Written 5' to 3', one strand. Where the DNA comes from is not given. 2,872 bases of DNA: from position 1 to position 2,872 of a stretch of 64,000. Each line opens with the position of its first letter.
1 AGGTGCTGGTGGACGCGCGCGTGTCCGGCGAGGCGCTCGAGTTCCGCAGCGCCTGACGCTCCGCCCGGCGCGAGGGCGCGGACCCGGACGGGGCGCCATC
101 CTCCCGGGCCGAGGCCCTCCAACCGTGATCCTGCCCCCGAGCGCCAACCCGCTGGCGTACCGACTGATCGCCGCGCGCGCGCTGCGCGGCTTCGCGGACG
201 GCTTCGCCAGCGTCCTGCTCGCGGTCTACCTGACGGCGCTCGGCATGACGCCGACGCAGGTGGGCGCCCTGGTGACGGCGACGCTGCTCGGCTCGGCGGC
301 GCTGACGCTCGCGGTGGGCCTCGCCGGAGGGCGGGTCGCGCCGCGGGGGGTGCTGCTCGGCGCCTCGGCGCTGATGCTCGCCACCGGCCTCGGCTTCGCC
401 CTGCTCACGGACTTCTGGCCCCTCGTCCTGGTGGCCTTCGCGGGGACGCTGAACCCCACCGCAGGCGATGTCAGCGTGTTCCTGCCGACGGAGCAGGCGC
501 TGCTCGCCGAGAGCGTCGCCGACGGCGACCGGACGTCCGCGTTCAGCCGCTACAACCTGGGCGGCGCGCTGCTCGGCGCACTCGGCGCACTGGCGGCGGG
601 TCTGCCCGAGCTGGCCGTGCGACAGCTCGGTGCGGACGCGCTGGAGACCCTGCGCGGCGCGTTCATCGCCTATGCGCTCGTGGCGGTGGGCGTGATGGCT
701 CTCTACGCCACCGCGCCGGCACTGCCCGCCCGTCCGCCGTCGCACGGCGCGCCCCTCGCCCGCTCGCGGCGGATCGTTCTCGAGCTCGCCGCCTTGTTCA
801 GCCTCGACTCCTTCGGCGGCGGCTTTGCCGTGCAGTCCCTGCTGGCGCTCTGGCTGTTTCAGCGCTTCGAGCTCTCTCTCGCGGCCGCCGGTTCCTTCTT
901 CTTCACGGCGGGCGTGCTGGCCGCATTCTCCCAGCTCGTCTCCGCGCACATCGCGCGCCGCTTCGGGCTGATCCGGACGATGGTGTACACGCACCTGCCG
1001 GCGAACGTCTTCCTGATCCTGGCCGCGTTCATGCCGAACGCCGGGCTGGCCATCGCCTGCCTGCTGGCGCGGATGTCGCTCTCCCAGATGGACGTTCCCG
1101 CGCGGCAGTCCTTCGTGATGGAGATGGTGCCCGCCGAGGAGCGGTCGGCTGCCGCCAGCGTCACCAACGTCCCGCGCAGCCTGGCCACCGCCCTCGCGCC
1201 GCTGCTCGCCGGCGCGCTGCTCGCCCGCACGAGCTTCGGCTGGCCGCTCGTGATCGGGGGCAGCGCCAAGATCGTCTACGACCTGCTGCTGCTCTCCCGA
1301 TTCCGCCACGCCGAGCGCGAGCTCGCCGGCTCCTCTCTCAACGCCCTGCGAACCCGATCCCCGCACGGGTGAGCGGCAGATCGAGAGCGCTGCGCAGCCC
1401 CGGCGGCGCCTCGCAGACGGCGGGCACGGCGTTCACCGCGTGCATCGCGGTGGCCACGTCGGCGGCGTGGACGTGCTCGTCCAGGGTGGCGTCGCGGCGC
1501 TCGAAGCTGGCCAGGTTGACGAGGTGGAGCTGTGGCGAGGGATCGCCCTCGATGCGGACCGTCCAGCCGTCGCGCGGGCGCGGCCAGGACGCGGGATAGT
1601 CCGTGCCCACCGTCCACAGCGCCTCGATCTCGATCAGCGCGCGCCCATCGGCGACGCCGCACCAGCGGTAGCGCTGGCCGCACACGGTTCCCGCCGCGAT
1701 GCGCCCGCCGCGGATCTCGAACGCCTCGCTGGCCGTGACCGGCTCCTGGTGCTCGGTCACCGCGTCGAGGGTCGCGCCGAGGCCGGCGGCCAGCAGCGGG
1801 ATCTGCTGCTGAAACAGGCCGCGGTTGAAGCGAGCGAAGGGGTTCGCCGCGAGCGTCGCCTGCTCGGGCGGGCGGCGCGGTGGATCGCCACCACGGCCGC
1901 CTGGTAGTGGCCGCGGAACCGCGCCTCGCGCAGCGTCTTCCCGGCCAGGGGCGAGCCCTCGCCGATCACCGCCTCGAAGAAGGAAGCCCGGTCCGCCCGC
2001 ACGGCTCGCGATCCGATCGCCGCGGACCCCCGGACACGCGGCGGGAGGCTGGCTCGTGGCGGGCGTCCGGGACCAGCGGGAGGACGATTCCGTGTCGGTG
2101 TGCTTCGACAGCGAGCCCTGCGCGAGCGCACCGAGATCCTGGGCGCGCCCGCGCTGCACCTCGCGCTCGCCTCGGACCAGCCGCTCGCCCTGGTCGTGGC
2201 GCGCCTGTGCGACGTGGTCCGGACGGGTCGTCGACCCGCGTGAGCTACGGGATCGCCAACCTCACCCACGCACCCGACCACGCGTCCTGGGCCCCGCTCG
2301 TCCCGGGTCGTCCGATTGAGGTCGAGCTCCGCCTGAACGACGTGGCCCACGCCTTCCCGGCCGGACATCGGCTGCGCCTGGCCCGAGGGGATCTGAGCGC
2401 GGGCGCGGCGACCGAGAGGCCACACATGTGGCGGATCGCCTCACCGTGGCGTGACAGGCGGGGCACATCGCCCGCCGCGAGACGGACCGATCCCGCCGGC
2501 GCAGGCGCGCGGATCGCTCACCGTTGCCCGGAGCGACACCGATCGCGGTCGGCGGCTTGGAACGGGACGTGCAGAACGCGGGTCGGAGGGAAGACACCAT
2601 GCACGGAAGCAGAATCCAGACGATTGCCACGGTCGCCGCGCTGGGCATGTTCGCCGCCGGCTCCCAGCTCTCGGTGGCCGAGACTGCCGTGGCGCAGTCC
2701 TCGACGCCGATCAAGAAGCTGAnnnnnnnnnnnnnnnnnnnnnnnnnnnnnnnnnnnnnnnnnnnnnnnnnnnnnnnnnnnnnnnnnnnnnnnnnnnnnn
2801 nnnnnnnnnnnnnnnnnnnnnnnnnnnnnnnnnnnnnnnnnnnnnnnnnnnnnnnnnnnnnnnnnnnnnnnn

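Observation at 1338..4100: Gene graveyard: five or six unrelated gene fragments packed into 2.7 kb around two intact small genes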

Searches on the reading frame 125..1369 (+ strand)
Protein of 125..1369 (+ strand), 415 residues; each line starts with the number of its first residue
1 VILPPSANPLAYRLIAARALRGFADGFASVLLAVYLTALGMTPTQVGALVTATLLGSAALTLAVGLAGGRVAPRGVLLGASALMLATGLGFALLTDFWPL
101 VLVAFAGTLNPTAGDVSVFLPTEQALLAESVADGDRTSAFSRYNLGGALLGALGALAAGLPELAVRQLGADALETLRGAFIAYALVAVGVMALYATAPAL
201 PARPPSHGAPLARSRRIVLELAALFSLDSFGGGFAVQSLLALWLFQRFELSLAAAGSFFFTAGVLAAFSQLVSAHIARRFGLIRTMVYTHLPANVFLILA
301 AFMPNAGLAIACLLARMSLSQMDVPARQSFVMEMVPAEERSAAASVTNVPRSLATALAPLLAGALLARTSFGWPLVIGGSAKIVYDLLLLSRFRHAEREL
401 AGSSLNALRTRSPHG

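Call 67: search_protein_families(library=pfam, max_evalue=0.001, proteins=[window:125-1369:+])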
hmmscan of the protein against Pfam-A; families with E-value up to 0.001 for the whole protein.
window:125-1369:+ (415 aa): 1 family
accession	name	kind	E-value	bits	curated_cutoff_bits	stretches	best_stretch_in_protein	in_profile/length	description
PF07690.21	MFS_1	-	6.6e-26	91.5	33.4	2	16-348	3-336/347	Major Facilitator Superfamily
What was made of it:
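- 125..1372 (+): Intact MFS transporter gene (left flank). Its 3' end overlaps the DAP_DH remnant by about 35 nt. Pfam MFS_1, E 6.6e-26, profile 3-336 of 347 (call 67).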

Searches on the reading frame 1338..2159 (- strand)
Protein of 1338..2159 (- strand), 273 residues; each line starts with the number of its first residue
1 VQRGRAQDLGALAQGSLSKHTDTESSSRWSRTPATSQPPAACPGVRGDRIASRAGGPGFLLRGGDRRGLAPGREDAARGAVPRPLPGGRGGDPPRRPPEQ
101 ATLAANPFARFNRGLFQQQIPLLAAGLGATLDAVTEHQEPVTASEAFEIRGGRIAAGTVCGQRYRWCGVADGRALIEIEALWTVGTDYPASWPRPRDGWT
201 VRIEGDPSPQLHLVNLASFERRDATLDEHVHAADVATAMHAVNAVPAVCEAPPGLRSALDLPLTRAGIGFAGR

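Call 3: search_protein_families(library=pfam, max_evalue=1, proteins=[window:1338-2159:-])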
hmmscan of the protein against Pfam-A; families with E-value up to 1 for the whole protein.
window:1338-2159:- (273 aa): 1 family
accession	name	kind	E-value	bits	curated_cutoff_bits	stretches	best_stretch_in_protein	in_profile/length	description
PF19328.4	DAP_DH_C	-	2.2e-12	47.4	23.3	1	116-268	63-197/206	2,4-diaminopentanoate dehydrogenase C-terminal domain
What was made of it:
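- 1341..1874 (-): Remnant 1: C-terminal ~178 codons of a DAP_DH/DapB-like dehydrogenase (stop codon 1338-1340). The N-terminal Rossmann half is missing. Pfam DAP_DH_C, E 2.2e-12, profile 63-197 of 206 (call 3).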

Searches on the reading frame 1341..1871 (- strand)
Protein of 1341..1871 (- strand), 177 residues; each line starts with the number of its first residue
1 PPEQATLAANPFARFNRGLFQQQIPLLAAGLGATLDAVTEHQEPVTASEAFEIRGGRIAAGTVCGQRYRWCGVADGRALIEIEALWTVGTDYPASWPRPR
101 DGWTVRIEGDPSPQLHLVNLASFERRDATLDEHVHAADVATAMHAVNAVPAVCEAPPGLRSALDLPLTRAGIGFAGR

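Call 35: find_homologous_proteins(query=window:1341-1871:-, max_evalue=1e-10)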
Query seq(177 aa) (177 aa): 29 proteins with E <= 1e-10 among 1315 candidates.
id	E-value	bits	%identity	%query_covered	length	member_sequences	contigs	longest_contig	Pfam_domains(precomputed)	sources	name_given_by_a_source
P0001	4.0e-89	315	99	79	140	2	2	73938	PF19328.5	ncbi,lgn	-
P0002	4.1e-76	272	69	99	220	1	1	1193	PF19328.5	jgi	jgi:hypothetical protein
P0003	5.9e-75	269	71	98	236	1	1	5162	PF19328.5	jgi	-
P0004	1.1e-64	235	64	99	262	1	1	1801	PF19328.5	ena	-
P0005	1.7e-64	235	63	98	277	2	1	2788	PF19328.5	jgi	jgi:hypothetical protein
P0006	4.6e-63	230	63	94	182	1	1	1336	PF19328.5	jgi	jgi:hypothetical protein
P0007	5.1e-63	230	60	98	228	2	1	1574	PF19328.5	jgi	-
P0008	3.4e-62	227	63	95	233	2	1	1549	PF19328.5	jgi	jgi:hypothetical protein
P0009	7.9e-60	219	61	98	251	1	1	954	PF19328.5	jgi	jgi:hypothetical protein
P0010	1.1e-59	219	62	95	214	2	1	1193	PF19328.5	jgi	-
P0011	1.2e-58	216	60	99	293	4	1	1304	PF19328.5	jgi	jgi:hypothetical protein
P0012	1.9e-58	215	57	98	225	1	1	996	PF19328.5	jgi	jgi:hypothetical protein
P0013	1.7e-57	212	65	81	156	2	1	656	-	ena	-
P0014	2.6e-55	205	63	95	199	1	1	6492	-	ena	-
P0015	1.1e-52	196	61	84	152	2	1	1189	PF19328.5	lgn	-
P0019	4.7e-47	178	57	84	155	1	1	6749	PF19328.5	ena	-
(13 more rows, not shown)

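Call 36: find_encoding_contigs(protein=P0001, flank=10000, max_places=6)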
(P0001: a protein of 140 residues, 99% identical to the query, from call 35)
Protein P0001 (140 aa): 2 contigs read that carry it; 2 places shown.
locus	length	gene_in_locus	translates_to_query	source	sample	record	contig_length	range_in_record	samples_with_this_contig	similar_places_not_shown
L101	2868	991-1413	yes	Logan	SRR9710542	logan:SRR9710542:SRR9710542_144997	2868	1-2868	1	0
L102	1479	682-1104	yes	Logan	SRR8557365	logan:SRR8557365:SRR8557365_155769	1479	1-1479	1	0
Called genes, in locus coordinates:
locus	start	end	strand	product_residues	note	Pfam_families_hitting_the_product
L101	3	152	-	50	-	?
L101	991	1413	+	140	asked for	PF19328:DAP_DH_C (weak)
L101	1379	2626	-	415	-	PF07690:MFS_1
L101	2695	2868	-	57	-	?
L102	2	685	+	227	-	?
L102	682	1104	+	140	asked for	PF19328:DAP_DH_C (weak)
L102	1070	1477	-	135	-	?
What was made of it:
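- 125..1372 (+): Logan gene call of 415 aa (call 36).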

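Call 38: find_encoding_contigs(protein=P0003, flank=10000, max_places=3)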
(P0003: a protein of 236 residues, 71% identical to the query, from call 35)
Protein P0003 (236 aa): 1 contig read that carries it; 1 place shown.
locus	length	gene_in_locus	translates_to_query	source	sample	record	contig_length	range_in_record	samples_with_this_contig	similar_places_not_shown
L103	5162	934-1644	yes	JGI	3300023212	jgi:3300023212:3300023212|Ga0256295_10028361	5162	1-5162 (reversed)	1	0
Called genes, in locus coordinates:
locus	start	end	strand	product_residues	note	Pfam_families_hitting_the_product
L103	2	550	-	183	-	?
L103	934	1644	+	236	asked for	PF19328:DAP_DH_C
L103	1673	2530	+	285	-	PF02826:2-Hacid_dh_C (weak), PF03446:NAD_binding_2, PF03721:UDPG_MGDP_dh_N (faint), PF14833:NAD_binding_11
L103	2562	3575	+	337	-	PF08240:ADH_N, PF00107:ADH_zinc_N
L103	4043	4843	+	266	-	PF00440:TetR_N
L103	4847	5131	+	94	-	PF00144:Beta-lactamase (weak)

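Call 39: find_encoding_contigs(protein=P0014, flank=10000, max_places=3)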
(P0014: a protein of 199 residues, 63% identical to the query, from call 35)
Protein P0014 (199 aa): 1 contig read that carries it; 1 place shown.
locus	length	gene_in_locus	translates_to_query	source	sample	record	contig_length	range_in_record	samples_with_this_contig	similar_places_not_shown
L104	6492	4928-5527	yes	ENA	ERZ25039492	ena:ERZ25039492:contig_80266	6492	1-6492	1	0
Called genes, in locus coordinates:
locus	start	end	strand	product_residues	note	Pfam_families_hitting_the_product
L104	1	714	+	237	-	?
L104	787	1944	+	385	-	PF04536:TPM_phosphatase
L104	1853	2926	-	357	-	-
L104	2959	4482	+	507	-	PF07940:Hepar_II_III_C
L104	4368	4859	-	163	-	-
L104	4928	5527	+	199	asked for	-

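Call 54: find_encoding_contigs(protein=P0005, flank=5000, max_places=2)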
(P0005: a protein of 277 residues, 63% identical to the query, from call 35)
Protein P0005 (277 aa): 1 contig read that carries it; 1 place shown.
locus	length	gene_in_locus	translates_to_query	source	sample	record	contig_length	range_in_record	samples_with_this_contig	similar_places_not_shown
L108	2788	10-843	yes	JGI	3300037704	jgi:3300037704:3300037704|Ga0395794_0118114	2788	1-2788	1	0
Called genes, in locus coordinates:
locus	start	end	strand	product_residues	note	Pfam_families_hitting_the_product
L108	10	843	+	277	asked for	PF19328:DAP_DH_C (faint)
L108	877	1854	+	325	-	PF00296:Bac_luciferase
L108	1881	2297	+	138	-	PF13577:SnoaL_4, PF12680:SnoaL_2 (weak)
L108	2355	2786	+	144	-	?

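Call 55: find_encoding_contigs(protein=P0019, flank=7000, max_places=2)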
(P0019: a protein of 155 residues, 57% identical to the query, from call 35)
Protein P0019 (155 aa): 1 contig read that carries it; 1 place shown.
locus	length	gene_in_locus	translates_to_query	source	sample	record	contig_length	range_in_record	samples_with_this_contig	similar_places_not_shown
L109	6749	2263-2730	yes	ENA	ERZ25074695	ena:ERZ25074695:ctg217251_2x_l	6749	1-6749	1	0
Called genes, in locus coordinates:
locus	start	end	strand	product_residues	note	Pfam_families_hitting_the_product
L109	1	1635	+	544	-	?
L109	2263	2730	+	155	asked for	PF19328:DAP_DH_C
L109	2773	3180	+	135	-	PF00296:Bac_luciferase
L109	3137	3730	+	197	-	PF00296:Bac_luciferase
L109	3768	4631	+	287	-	PF03446:NAD_binding_2, PF03807:F420_oxidored (faint), PF14833:NAD_binding_11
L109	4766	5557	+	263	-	PF04199:Cyclase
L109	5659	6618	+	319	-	PF00106:adh_short, PF08659:KR, PF13561:adh_short_C2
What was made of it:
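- The DAP_DH homologues I could place sit in other contexts (calls 38, 39, 54, 55). The DAP_DH homologues I could place lie in unrelated contexts (calls 38, 39, 54, 55).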

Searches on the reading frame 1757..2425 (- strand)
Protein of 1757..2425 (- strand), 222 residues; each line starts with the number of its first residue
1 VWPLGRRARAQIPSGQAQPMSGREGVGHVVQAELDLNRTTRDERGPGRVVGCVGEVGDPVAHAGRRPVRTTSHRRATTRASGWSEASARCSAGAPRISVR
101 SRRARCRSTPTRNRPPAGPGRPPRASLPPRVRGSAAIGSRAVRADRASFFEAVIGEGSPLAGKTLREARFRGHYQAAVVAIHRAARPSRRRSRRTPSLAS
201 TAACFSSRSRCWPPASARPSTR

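Call 3: search_protein_families(library=pfam, max_evalue=1, proteins=[window:1757-2425:-])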
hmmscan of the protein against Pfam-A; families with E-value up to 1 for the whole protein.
window:1757-2425:- (222 aa): 1 family
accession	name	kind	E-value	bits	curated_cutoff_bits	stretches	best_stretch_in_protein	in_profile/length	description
PF02080.26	TrkA_C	-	1e-06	29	27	1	150-184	2-36/71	TrkA-C domain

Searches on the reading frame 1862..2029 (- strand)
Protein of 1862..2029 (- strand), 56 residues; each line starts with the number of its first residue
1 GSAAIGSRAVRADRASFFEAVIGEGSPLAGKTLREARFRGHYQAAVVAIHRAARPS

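Call 56: find_homologous_proteins(query=window:1862-2029:-, max_evalue=0.001)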
Query seq(56 aa): 1 candidates shared short words with the query, none scored E <= 0.001.
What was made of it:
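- Tried and rejected: Search for the parent gene of the TrkA_C stub: no database hit (call 56).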

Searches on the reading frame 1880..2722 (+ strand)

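Call 3: search_protein_families(library=pfam, max_evalue=1, proteins=[window:1880-2722:+])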
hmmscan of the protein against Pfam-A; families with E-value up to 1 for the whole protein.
window:1880-2722:+ (280 aa): 2 families
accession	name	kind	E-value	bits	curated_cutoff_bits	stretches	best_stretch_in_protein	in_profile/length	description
PF08530.16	PepX_C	-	2.7e-10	41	22.5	1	113-167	120-174/217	X-Pro dipeptidyl-peptidase C-terminal non-catalytic domain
PF15291.11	Dermcidin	-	0.43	11.4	27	1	62-97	4-39/87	Dermcidin, antibiotic peptide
